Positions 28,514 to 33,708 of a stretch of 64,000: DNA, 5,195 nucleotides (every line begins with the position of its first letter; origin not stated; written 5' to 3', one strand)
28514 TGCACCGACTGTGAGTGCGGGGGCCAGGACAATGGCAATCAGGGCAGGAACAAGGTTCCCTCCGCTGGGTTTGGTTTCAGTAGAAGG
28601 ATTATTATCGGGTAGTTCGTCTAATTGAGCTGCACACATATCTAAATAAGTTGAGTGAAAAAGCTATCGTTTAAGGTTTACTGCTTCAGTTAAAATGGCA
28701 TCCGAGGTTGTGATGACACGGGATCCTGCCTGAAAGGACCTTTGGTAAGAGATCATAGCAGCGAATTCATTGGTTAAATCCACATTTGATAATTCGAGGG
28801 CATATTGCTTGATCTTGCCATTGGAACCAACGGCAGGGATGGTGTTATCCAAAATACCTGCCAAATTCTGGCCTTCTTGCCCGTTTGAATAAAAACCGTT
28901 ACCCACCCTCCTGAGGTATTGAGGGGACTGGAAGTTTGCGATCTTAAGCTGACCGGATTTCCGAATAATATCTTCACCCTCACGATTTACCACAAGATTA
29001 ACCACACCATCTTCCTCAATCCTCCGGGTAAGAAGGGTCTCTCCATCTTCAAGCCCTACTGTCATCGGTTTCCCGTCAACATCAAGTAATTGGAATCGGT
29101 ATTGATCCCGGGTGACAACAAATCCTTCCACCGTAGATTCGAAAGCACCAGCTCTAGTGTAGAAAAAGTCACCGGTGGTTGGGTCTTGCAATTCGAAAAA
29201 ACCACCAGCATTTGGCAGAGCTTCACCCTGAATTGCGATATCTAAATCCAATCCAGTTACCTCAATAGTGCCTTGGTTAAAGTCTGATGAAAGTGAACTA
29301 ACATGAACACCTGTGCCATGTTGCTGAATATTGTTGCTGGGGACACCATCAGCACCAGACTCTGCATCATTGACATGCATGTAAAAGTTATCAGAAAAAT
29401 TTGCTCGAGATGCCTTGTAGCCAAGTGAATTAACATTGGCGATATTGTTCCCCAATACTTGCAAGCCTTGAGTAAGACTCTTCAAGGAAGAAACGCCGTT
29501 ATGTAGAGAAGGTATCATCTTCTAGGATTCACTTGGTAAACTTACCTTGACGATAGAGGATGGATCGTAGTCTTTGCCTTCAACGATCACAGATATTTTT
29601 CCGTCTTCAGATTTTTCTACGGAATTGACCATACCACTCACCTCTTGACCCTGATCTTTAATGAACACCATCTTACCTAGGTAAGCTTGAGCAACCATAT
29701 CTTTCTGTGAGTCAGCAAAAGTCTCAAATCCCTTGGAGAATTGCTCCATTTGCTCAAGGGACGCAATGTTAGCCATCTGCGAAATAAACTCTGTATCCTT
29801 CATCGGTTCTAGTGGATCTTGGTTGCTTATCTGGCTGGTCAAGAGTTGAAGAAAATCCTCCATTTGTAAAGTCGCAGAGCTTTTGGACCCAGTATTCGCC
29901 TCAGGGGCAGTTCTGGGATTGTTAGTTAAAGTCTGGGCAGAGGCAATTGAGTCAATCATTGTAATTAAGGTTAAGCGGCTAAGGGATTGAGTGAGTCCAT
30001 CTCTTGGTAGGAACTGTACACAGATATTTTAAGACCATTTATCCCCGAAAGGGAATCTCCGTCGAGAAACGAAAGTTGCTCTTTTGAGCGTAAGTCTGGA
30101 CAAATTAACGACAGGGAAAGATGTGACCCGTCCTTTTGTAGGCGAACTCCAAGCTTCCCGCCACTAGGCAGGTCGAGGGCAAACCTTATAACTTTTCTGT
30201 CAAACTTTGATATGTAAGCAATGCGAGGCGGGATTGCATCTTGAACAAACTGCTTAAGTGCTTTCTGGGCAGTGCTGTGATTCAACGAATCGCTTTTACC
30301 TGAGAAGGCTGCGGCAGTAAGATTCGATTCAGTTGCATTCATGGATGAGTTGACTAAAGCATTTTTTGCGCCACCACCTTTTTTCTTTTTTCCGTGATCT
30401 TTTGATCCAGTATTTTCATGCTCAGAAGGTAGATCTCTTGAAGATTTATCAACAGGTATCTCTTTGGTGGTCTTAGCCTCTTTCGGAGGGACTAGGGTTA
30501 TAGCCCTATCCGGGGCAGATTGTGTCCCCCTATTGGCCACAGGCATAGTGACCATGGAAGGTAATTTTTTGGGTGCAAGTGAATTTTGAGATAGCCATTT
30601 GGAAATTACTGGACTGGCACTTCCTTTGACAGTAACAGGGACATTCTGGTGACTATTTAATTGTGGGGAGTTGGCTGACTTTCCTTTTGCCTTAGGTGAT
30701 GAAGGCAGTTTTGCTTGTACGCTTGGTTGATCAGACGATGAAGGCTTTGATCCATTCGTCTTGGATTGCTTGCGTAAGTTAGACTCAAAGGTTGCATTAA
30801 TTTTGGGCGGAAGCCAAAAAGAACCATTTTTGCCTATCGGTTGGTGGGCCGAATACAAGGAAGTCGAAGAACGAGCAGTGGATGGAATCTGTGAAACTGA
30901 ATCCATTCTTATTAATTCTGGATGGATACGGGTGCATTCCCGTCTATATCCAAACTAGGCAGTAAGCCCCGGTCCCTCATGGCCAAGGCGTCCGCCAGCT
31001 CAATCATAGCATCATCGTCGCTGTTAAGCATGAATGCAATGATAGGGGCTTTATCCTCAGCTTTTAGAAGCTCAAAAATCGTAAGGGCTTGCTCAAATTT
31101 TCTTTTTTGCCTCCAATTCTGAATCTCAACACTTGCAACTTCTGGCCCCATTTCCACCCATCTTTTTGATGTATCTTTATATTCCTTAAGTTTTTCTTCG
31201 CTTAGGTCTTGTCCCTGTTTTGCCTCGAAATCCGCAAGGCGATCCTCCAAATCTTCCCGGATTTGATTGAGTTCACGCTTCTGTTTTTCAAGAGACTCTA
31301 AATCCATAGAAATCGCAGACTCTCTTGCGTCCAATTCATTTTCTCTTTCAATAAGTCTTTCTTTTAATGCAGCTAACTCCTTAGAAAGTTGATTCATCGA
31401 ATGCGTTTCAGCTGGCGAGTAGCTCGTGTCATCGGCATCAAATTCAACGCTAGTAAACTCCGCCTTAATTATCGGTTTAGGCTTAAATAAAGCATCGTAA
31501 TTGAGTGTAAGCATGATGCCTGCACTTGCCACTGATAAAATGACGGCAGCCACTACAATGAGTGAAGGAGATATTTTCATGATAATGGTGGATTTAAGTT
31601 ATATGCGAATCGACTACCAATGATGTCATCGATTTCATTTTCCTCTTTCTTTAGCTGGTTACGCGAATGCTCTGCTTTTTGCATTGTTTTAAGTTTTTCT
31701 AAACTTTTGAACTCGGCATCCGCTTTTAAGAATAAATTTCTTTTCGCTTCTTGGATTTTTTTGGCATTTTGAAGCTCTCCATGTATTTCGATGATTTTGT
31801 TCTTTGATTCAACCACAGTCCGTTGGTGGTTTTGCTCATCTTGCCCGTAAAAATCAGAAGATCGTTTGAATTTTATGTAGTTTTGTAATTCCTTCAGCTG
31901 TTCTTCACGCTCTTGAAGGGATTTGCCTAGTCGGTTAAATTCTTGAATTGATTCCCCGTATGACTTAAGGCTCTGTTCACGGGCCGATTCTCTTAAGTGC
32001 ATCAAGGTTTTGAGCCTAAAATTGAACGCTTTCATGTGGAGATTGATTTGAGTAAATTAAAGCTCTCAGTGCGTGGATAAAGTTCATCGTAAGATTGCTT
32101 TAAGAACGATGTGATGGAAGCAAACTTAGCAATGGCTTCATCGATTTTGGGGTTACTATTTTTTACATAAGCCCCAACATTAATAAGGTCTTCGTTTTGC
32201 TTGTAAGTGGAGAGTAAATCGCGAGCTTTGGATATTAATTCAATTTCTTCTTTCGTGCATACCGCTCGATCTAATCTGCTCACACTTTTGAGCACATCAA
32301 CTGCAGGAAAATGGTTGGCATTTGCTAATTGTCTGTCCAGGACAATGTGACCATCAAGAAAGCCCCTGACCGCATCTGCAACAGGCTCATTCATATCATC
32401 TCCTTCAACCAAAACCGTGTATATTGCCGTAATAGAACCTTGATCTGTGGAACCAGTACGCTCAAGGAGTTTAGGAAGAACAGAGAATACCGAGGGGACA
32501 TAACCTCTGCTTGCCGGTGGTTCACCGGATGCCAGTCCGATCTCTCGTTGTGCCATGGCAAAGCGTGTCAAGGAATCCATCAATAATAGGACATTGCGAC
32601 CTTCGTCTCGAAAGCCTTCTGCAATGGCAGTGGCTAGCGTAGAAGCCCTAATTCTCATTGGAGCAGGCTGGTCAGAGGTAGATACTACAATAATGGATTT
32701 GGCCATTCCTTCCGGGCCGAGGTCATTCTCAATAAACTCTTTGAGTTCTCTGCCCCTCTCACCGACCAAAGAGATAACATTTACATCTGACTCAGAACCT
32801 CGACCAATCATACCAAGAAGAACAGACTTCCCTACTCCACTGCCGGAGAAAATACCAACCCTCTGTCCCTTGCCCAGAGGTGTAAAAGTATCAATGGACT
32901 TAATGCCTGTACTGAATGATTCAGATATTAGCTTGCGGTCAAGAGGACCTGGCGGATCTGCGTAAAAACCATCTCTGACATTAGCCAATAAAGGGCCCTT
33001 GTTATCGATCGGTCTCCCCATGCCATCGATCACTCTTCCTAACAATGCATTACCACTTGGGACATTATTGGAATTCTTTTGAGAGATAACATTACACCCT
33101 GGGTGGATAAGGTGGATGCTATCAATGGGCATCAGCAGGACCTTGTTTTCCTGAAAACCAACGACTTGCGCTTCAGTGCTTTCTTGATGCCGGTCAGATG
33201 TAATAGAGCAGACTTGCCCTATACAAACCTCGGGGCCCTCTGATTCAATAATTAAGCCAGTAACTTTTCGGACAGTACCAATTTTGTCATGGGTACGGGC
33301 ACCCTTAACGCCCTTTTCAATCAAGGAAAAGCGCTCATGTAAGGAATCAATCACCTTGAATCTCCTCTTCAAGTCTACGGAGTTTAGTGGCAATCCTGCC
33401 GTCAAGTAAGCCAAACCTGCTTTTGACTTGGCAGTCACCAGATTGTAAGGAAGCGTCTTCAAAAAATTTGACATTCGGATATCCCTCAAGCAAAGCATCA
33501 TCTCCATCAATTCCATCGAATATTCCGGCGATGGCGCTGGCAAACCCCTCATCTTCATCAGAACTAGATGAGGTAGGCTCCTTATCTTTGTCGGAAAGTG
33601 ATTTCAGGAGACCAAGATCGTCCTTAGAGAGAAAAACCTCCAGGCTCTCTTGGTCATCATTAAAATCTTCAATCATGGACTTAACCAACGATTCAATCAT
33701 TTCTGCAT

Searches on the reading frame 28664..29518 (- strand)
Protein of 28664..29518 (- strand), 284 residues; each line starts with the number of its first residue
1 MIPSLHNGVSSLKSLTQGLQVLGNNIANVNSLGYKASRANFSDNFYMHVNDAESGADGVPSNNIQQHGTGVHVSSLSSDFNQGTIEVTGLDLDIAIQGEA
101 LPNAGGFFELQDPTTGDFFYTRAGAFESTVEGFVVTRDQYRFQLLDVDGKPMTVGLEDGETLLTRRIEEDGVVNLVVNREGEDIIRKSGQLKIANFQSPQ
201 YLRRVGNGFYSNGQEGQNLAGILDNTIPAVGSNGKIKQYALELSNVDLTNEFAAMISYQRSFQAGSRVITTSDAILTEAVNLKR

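Call 11: search_protein_families(library=pfam, proteins=[window:28664-29518:-], max_evalue=0.001)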
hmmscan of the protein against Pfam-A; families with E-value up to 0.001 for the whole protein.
window:28664-29518:- (284 aa): 3 families
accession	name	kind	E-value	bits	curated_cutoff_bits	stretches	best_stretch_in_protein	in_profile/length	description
PF06429.18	Flg_bbr_C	-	1.6e-13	50.4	23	1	238-282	2-46/46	Flagellar basal body rod FlgEFG protein C-terminal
PF22692.1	LlgE_F_G_D1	-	3.4e-08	33.9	27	1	105-174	5-63/64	Flagellar hook protein FlgE/F/G D1 domain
PF00460.25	Flg_bb_rod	-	0.00047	20.5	20.7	0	6-35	2-31/31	Flagella basal body rod protein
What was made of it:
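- Checked: The 284-aa FlgE (28664-29518) is confirmed, with rod/hook D0-D1 domains only (call 11).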

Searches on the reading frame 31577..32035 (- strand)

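Call 11: search_protein_families(library=pfam, proteins=[window:31577-32035:-], max_evalue=0.001)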
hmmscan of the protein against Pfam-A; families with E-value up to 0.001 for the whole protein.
window:31577-32035:- (152 aa): 1 family
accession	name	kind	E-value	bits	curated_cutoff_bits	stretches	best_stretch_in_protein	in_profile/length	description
PF02050.21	FliJ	-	1.5e-07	32.1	28.4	1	31-143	5-123/123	Flagellar FliJ protein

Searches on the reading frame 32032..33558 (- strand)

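Call 11: search_protein_families(library=pfam, proteins=[window:32032-33558:-], max_evalue=0.001)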
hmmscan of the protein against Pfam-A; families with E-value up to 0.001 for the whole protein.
window:32032-33558:- (508 aa): 3 families
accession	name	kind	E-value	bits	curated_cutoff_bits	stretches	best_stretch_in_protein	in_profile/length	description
PF00006.31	ATP-synt_ab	-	9.2e-87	290.6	29.5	1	218-427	1-213/213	ATP synthase alpha/beta family, nucleotide-binding domain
PF18269.6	T3SS_ATPase_C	-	2.7e-22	78.8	22.7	1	435-504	2-71/72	T3SS EscN ATPase C-terminal domain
PF02874.29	ATP-synt_ab_N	-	4.1e-05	24.5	20.9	1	98-158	3-66/69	ATP synthase alpha/beta family, beta-barrel domain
